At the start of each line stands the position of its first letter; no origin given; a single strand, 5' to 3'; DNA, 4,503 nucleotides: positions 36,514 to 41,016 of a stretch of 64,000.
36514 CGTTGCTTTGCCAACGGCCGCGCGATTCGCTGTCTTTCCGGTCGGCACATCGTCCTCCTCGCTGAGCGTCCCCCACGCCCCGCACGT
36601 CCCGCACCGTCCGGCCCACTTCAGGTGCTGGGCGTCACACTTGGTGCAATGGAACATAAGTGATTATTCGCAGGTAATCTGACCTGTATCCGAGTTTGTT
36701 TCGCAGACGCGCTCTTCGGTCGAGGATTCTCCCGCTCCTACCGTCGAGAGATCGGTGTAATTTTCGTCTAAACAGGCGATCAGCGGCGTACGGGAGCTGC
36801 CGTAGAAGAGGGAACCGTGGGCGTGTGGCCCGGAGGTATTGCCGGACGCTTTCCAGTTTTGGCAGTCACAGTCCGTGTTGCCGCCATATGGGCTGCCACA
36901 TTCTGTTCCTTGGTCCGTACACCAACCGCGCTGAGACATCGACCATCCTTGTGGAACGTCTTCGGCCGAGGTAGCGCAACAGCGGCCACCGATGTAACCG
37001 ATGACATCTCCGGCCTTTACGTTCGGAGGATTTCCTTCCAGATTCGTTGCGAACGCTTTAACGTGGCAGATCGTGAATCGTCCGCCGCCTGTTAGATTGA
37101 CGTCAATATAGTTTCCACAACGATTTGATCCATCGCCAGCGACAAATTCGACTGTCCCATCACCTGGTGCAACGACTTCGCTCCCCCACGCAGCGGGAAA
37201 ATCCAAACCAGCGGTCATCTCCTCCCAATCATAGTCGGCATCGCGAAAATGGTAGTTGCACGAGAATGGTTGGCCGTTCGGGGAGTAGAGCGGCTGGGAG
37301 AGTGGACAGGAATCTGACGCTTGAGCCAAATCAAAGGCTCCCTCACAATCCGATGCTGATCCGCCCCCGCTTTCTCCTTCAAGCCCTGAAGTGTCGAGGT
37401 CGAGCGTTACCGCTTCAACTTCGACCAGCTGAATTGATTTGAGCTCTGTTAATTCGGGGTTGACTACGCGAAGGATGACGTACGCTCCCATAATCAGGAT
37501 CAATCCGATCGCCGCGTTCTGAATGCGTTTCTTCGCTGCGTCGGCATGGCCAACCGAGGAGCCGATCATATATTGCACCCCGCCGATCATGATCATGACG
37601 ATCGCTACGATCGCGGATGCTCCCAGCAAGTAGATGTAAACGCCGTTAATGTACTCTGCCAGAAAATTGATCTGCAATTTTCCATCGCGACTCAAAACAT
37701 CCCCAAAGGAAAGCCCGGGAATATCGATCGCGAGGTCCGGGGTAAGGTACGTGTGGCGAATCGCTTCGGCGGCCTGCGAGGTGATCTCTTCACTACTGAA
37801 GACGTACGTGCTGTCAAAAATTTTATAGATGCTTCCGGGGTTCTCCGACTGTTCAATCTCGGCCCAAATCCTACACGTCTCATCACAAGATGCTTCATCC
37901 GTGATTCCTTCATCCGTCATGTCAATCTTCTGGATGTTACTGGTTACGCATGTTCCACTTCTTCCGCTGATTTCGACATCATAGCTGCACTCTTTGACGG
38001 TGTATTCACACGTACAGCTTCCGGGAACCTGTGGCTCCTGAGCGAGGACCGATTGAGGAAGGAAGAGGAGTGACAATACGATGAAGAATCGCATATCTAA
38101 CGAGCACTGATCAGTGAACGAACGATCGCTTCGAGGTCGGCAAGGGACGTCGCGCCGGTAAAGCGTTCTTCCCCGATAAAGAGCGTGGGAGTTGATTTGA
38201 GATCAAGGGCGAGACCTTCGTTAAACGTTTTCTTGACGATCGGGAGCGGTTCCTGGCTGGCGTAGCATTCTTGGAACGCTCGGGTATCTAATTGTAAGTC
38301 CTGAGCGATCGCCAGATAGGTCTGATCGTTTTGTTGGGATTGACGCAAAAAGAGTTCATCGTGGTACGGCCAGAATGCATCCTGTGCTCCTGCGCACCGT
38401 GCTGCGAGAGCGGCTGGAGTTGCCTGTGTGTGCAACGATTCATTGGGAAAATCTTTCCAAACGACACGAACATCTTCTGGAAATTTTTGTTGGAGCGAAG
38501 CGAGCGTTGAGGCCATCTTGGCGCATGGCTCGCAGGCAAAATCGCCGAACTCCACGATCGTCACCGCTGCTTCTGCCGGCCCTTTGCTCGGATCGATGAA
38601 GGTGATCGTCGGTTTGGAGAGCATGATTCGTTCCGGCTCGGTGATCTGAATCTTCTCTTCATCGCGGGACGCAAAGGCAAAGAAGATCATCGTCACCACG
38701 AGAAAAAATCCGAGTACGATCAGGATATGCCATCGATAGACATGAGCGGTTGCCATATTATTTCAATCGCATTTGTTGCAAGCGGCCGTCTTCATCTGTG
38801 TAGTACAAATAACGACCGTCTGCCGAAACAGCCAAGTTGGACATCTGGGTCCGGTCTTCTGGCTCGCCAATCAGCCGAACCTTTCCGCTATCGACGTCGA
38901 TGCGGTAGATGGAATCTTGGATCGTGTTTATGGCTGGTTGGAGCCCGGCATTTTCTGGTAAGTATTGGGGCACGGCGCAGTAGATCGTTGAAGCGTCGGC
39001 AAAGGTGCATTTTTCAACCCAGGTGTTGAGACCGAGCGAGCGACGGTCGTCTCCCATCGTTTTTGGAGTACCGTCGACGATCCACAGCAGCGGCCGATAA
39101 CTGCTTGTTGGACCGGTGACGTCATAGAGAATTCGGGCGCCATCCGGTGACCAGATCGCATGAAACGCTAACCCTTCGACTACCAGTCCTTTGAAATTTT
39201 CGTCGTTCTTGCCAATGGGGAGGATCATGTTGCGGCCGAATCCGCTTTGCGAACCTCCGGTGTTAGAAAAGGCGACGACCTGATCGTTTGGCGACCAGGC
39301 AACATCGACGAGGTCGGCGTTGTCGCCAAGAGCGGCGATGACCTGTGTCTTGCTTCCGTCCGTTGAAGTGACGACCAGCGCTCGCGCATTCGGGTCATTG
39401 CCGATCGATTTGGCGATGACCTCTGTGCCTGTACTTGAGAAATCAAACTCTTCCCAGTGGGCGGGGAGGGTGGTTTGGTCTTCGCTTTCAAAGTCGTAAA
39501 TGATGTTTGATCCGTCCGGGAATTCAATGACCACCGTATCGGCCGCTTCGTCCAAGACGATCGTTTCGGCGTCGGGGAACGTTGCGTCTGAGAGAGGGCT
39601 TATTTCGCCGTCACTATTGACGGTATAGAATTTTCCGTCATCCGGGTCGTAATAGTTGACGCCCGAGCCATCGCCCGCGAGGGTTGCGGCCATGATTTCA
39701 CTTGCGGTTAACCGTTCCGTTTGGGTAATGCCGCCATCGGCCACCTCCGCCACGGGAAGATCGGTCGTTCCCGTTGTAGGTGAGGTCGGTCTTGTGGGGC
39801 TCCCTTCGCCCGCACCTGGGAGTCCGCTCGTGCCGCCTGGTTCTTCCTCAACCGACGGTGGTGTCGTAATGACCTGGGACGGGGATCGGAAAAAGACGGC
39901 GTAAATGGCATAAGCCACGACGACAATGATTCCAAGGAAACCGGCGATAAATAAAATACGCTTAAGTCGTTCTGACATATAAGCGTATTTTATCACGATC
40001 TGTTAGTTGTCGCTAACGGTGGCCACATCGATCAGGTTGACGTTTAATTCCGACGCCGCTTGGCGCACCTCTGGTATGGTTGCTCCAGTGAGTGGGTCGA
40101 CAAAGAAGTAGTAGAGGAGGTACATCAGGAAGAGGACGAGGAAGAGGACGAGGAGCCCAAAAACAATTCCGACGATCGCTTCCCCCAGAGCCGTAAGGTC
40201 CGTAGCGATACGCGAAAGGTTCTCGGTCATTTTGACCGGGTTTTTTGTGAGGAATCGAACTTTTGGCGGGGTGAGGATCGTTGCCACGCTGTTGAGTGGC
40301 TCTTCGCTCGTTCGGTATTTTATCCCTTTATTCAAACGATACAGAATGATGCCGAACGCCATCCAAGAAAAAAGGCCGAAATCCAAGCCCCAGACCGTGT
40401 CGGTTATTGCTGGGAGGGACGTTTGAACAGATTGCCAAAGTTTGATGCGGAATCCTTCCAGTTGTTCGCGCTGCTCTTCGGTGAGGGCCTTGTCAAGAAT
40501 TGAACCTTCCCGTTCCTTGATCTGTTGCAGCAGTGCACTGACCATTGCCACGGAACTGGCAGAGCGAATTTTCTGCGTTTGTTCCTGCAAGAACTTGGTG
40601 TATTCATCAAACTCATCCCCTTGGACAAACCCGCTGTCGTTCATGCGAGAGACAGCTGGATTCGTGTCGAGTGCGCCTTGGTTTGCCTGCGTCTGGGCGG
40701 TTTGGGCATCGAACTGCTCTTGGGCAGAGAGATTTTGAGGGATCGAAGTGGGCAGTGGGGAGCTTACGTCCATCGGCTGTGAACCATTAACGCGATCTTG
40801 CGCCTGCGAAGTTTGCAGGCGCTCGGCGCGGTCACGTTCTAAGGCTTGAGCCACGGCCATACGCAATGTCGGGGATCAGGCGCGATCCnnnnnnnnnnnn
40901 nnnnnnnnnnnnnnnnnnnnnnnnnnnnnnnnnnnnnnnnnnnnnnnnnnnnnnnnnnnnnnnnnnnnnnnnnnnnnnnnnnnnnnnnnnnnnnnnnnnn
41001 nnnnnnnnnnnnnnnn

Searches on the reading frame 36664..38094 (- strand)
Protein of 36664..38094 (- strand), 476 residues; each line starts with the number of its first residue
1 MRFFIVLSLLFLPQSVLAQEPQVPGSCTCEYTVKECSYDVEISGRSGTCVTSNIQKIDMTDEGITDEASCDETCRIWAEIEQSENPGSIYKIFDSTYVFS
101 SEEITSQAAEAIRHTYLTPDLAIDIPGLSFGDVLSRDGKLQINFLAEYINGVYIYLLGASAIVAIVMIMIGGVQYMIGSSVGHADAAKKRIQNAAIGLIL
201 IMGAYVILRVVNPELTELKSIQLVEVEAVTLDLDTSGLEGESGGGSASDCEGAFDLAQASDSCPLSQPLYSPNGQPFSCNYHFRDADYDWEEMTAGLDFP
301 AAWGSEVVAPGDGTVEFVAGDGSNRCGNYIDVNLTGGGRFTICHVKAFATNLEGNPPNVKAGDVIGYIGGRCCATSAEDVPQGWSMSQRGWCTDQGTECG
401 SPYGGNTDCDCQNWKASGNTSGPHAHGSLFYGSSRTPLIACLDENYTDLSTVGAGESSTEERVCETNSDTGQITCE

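Call 63: search_protein_families(library=pfam, proteins=[window:36664-38094:-], max_evalue=0.001)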
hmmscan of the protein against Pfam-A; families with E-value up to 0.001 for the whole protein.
window:36664-38094:- (476 aa): 2 families
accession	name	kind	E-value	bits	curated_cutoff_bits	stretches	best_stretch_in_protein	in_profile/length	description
PF01551.29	Peptidase_M23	-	2.6e-08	34.4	28.7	1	293-373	2-77/96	Peptidase family M23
PF18895.5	T4SS_pilin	-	3e-08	34.1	26.6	1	147-211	7-71/71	Type IV secretion system pilin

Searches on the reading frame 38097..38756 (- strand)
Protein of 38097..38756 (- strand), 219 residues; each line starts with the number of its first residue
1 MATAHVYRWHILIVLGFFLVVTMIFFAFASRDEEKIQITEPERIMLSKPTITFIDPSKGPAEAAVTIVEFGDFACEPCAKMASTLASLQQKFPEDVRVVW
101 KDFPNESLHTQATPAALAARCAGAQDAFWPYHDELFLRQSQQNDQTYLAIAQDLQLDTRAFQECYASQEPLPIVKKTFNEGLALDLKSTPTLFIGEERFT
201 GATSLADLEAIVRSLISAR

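Call 63: search_protein_families(library=pfam, proteins=[window:38097-38756:-], max_evalue=0.001)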
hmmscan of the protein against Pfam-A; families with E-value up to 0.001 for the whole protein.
window:38097-38756:- (219 aa): 2 families
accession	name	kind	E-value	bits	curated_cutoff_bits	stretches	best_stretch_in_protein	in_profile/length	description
PF13462.12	Thioredoxin_4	-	1.4e-24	87.5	23.2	1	58-212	8-163/165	Thioredoxin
PF01323.26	DSBA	-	2.5e-13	50.7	25.6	1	66-210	1-188/191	DSBA-like thioredoxin domain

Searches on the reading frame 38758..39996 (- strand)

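Call 64: search_protein_families(library=pfam, proteins=[window:38758-39996:-], max_evalue=0.001)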
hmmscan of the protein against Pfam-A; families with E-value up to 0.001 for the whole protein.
window:38758-39996:- (412 aa): 1 family
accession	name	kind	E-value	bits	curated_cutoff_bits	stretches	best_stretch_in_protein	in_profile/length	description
PF07676.18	PD40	-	4.7e-05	23.7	20.9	0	389-405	15-33/38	WD40-like Beta Propeller Repeat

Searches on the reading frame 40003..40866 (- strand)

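Call 64: search_protein_families(library=pfam, proteins=[window:40003-40866:-], max_evalue=0.001)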
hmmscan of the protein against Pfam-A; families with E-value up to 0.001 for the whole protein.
window:40003-40866:- (287 aa): 1 family
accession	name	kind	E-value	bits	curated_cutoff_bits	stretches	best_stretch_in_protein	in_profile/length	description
PF06837.17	Fijivirus_P9-2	-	8.2e-05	22.8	27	1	227-281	81-134/178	Fijivirus P9-2 protein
